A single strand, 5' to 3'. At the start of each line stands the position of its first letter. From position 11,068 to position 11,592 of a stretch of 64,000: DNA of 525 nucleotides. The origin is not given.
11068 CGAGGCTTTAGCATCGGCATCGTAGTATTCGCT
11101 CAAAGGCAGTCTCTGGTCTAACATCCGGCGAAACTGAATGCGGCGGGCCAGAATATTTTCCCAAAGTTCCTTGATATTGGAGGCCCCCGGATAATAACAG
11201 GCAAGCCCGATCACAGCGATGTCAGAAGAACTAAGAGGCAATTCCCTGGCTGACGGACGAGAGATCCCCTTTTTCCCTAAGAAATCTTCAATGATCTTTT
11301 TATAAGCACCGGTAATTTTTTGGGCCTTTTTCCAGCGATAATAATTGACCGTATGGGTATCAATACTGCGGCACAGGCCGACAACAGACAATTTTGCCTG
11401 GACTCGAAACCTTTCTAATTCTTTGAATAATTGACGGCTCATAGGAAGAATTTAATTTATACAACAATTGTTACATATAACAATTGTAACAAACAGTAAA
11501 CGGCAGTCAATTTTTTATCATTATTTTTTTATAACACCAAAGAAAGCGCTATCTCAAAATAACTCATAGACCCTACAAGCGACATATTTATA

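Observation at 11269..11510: HTH-like N-terminal extension on the PKS plus a palindromic operator over its own promoter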

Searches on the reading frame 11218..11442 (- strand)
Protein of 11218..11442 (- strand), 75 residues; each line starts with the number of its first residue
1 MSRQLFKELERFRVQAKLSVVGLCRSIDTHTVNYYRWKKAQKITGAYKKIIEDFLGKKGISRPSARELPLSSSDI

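Call 5: search_protein_families(library=pfam, proteins=[window:11218-11442:-], max_evalue=1)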
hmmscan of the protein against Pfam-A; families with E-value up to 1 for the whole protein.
window:11218-11442:- (75 aa): 2 families
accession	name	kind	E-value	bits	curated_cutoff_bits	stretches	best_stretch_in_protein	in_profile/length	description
PF01527.26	HTH_Tnp_1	-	0.019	15.6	24.1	1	14-41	20-47/75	Transposase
PF13022.12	HTH_Tnp_1_2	-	0.043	14.3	27.9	1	17-57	26-66/122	Helix-turn-helix of insertion element transposase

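Call 6: search_protein_families(library=ncbifam, proteins=[window:11218-11442:-], max_evalue=1)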
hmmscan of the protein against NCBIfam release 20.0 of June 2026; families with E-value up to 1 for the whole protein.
window:11218-11442:- (75 aa): 1 family
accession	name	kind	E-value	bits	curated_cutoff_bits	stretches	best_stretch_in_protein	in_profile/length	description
TIGR01083.1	nth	equivalog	0.0081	15.8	211.7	1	2-57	49-101/192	endonuclease III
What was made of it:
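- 4045..11226 (-): The PKS body: KS 73-485, AT 666-944, ACP 1062-1125, KR 1365-1549, DH 1630-1897 and a 4HBT-type hotdog thioesterase at 2172-2286. Calls 5 and 6.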

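Call 7: find_homologous_proteins(query=window:11227-11442:-, max_evalue=0.01)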
Query seq(72 aa): no candidate shares three 5-residue words with the query. No homologue found.
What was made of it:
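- Tried and rejected: Word-indexed protein search with the 72-aa extension: no hit (call 7).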

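Call 22: search_protein_representatives(protein=window:11227-11442:-)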
Query: 72 residues. Proteins with E-value up to 0.001 (for the whole library): 18; up to 1e-10: 9; up to 1e-30: 0. The best 18 are listed.
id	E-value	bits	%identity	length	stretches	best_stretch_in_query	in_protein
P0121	8.6e-22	92.4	72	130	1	1-61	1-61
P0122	3.5e-15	71.5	58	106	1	1-59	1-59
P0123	1.2e-14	69.8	53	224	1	1-58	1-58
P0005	6.4e-14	67.6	60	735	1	1-60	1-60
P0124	5.4e-13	64.6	52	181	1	2-59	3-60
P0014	2.8e-12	62.4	55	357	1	1-58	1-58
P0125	5.9e-12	61.4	49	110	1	1-65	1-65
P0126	7.3e-12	61.1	55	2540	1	1-58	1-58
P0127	3.2e-11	59.0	52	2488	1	1-60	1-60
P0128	4.3e-10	55.5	55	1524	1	1-58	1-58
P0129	1.3e-07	47.7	46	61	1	4-55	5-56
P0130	5.1e-07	45.8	38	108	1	2-64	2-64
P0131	5.6e-07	45.7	48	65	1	1-58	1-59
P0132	9.0e-06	41.9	38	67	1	2-59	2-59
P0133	1.8e-05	40.9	43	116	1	1-58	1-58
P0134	8.7e-05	38.7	29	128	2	3-60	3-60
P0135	3.1e-04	37.0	43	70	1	1-58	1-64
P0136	4.6e-04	36.4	34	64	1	1-58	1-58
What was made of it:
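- The exhaustive search finds 18 relatives, and every match is at the extreme N-terminus (call 22).
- Tried and rejected: This was a sensitivity limit, because the exhaustive HMMER search then found 18 relatives (call 22).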

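Call 25: find_encoding_contigs(protein=P0131, flank=6000, max_places=4)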
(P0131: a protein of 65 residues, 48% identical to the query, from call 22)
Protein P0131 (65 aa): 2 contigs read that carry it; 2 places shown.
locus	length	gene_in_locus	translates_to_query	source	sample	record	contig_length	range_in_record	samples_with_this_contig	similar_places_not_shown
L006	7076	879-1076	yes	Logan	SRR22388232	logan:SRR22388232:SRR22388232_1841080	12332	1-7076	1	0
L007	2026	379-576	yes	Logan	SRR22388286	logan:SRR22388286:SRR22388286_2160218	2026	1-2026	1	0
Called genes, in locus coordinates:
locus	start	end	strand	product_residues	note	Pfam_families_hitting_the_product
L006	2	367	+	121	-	?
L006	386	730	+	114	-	-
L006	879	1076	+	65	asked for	-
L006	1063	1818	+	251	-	PF23441:SDR (faint), PF00106:adh_short, PF08659:KR, PF13561:adh_short_C2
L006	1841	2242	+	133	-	PF00072:Response_reg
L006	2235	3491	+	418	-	PF00109:ketoacyl-synt, PF02801:Ketoacyl-synt_C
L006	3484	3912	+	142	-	PF07977:FabA, PF22818:ApeI-like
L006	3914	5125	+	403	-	PF00109:ketoacyl-synt, PF02801:Ketoacyl-synt_C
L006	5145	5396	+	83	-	PF23297:ACP_SdgA_C, PF00550:PP-binding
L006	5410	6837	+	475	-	PF00890:FAD_binding_2 (weak), PF01266:DAO (weak), PF01946:Thi4 (weak), PF07992:Pyr_redox_2 (weak), PF12831:FAD_oxidored (weak), PF13450:NAD_binding_8, PF01593:Amino_oxidase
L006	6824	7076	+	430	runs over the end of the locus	PF00109:ketoacyl-synt, PF02801:Ketoacyl-synt_C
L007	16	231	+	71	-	-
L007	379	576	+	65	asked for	-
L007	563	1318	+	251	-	PF23441:SDR (faint), PF00106:adh_short, PF08659:KR, PF13561:adh_short_C2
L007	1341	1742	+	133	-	PF00072:Response_reg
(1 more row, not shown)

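Call 26: find_encoding_contigs(protein=P0132, flank=6000, max_places=4)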
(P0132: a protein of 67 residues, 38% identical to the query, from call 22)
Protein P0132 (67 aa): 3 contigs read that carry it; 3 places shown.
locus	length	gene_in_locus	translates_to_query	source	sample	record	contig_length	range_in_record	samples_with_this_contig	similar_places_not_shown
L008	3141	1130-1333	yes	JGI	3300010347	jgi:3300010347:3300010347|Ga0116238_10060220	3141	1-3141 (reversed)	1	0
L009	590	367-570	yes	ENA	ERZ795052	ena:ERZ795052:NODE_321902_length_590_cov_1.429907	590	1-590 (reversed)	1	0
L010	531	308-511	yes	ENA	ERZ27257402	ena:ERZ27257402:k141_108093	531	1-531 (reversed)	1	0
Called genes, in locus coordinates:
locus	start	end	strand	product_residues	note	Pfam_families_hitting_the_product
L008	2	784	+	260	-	?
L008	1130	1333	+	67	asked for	-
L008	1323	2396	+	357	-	PF00109:ketoacyl-synt, PF02801:Ketoacyl-synt_C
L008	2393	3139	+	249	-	?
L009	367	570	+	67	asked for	-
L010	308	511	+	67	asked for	-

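Call 27: find_encoding_contigs(protein=P0136, flank=6000, max_places=4)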
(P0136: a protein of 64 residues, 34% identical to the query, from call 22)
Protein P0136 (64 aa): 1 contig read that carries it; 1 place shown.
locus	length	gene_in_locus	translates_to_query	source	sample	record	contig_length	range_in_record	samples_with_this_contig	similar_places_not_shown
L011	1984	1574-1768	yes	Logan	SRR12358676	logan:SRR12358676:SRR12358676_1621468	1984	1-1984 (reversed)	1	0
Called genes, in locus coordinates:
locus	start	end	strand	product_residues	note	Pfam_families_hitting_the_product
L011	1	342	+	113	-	?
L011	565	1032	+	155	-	PF04002:RadC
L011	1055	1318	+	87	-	PF04026:SpoVG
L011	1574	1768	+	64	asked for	-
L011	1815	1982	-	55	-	?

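Call 31: search_solved_structures(query=A2, max_evalue=10, show_alignments=3)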
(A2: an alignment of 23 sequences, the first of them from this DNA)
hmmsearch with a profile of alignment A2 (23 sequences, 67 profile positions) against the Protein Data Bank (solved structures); distinct sequences matched with E-value up to 10: 19.
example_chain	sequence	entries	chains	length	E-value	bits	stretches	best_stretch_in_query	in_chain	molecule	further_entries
9sf2_A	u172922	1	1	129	0.034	17.2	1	1-34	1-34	Transcriptional regulator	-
4ryk_A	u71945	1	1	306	0.19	14.8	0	41-59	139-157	Lmo0325 protein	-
1b0n_A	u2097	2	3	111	0.19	14.8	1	7-33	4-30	PROTEIN (SINR PROTEIN) | HTH-TYPE TRANSCRIPTIONAL REGULATOR SINR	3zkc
2ao9_A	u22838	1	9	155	0.25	14.4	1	14-60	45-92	Phage protein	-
1utx_A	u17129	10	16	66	0.28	14.3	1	5-34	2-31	CYLR2 | cytolysin regulator 2 | PUTATIVE TRANSCRIPTION REGULATOR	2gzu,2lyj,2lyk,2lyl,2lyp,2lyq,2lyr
2xiu_A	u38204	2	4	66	0.31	14.1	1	5-34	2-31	CYLR2 | CYLR2 SYNONYM CYTOLYSIN REPRESSOR 2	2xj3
5vhg_A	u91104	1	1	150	0.38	13.8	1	3-34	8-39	Golgi-associated plant pathogenesis-related protein 1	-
1smb_A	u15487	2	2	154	0.4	13.8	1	3-34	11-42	17kD fetal brain protein | GOLGI-ASSOCIATED PLANT PATHOGENESIS-RELATED PROTEIN 1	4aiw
2p5t_A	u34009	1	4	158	0.42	13.7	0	7-37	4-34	Putative transcriptional regulator PezA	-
2r1j_L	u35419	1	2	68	0.5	13.5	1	1-40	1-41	Repressor protein C2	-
9k3w_A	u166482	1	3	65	0.51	13.4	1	8-34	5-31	Transcriptional regulator, PbsX family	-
1adr_A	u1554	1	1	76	0.53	13.4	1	1-40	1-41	P22 C2 REPRESSOR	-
8ezt_A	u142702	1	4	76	0.55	13.3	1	5-35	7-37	HipB(Lp)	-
5fmg_D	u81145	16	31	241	0.61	13.2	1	41-63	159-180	PROTEASOME SUBUNIT ALPHA TYPE | 20S proteasome alpha-4 subunit | Proteasome subunit alpha type-4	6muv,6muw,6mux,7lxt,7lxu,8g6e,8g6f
6ama_A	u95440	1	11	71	0.61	13.2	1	18-45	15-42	Putative DNA-binding protein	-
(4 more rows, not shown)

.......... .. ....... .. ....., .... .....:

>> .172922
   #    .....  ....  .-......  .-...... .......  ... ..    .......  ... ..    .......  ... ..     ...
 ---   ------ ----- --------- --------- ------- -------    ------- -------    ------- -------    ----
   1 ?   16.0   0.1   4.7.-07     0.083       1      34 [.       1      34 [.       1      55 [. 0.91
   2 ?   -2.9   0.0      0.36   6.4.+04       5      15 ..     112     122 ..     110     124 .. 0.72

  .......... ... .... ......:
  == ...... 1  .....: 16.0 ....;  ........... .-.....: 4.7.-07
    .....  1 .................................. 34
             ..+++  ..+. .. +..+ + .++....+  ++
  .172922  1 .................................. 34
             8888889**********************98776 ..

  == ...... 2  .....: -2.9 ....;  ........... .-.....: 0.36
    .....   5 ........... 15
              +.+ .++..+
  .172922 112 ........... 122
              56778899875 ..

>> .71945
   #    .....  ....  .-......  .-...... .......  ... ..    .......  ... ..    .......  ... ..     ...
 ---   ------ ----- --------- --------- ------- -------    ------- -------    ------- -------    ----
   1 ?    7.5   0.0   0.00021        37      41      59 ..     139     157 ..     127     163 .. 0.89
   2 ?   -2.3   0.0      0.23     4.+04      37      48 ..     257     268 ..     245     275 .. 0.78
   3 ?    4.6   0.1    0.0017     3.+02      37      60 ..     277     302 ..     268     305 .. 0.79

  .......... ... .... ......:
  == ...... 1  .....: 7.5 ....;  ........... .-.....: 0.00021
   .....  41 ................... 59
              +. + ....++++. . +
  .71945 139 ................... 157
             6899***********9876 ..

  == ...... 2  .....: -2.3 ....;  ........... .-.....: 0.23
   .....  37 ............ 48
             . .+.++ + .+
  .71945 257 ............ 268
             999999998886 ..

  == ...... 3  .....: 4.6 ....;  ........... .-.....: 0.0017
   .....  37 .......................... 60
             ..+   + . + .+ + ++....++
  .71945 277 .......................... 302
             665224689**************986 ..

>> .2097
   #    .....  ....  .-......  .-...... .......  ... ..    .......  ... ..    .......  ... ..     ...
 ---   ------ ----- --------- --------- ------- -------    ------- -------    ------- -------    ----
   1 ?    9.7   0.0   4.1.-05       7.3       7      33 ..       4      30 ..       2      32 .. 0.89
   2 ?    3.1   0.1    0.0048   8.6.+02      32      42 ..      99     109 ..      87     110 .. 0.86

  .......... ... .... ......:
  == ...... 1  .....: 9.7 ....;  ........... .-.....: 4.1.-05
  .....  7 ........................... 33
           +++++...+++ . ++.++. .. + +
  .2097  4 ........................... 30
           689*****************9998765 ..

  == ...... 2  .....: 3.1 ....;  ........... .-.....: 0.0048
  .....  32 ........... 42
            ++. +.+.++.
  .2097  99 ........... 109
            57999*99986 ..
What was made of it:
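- The profile search against PDB sequences lists mostly XRE repressors aligned in register from residue 1, best E 0.034 (call 31).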

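Call 41: predict_structure(alignment_id=A2)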
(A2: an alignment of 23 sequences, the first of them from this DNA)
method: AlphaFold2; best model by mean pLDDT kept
length: 67 residues; sequences in the alignment: 23
mean_pLDDT: 83.2   pTM: 0.64
mean pLDDT of the five models: 83.2, 82.3, 82.0, 81.9, 80.3
residues with pLDDT >= 90: 32; 70-90: 24; 50-70: 8; < 50: 3
segments of 3 or more residues with pLDDT < 50: 65-67
pLDDT, mean of each block of 10 residues (from residue 1): 81 91 91 92 88 81 47
secondary structure, 60 per line:
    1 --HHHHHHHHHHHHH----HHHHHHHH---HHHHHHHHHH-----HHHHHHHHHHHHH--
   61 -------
elements in order: H3-15 H20-27 H31-40 H46-58
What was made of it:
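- On Cro/C1 (XRE) HTH, Pfam HTH_3 PF01381 and relatives (HTH_19, HTH_26, HTH_31): The AF2 model has pLDDT 83 and helices 3-15, 20-27, 31-40 and 46-58 (call 41).
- The aa 1-67 model has pLDDT 83 and four helices (call 41).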

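Call 44: find_encoding_contigs(protein=P0135, flank=5000, max_places=4)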
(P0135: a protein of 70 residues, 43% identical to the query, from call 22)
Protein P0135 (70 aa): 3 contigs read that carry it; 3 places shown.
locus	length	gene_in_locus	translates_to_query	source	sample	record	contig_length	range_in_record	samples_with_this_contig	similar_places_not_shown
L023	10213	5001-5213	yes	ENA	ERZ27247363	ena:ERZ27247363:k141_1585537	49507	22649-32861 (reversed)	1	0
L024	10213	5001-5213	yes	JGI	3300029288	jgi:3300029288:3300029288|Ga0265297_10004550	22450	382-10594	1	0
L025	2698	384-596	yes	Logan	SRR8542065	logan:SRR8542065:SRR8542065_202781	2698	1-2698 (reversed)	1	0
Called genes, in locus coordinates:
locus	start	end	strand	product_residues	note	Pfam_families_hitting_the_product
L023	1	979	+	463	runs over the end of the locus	PF25023:TEN_YD-shell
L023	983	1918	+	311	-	-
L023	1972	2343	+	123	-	-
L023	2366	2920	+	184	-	-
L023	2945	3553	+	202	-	-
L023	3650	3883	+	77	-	PF13560:HTH_31 (weak), PF12844:HTH_19, PF01381:HTH_3, PF13413:HTH_25 (weak), PF13443:HTH_26, PF21220:RecQ-1-like_HTH (faint)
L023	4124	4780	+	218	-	PF00932:LTD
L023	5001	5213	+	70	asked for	-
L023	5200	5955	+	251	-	PF00106:adh_short, PF08659:KR, PF13561:adh_short_C2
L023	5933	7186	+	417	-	PF00109:ketoacyl-synt, PF02801:Ketoacyl-synt_C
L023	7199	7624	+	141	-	PF22817:ApeP-like (weak), PF07977:FabA, PF22818:ApeI-like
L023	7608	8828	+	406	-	PF00109:ketoacyl-synt, PF02801:Ketoacyl-synt_C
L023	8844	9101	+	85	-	PF23297:ACP_SdgA_C (weak), PF00550:PP-binding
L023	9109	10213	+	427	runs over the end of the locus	PF00109:ketoacyl-synt, PF02801:Ketoacyl-synt_C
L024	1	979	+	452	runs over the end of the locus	?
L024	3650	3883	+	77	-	PF13560:HTH_31 (weak), PF12844:HTH_19, PF01381:HTH_3, PF13413:HTH_25 (weak), PF13443:HTH_26, PF21220:RecQ-1-like_HTH (faint)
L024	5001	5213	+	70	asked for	-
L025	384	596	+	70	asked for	-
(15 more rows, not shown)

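Call 45: find_encoding_contigs(protein=P0134, flank=5000, max_places=4)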
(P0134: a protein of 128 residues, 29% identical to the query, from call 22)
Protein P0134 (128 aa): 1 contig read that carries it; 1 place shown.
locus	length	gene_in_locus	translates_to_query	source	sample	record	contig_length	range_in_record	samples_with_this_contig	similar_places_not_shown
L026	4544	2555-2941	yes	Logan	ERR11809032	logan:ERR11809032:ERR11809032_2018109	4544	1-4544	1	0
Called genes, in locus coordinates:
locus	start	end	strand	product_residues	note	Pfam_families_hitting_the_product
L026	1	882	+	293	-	?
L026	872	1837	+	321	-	PF00437:T2SSE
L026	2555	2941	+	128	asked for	PF13022:HTH_Tnp_1_2 (faint)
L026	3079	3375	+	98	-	-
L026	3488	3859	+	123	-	-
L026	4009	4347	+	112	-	-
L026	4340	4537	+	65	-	-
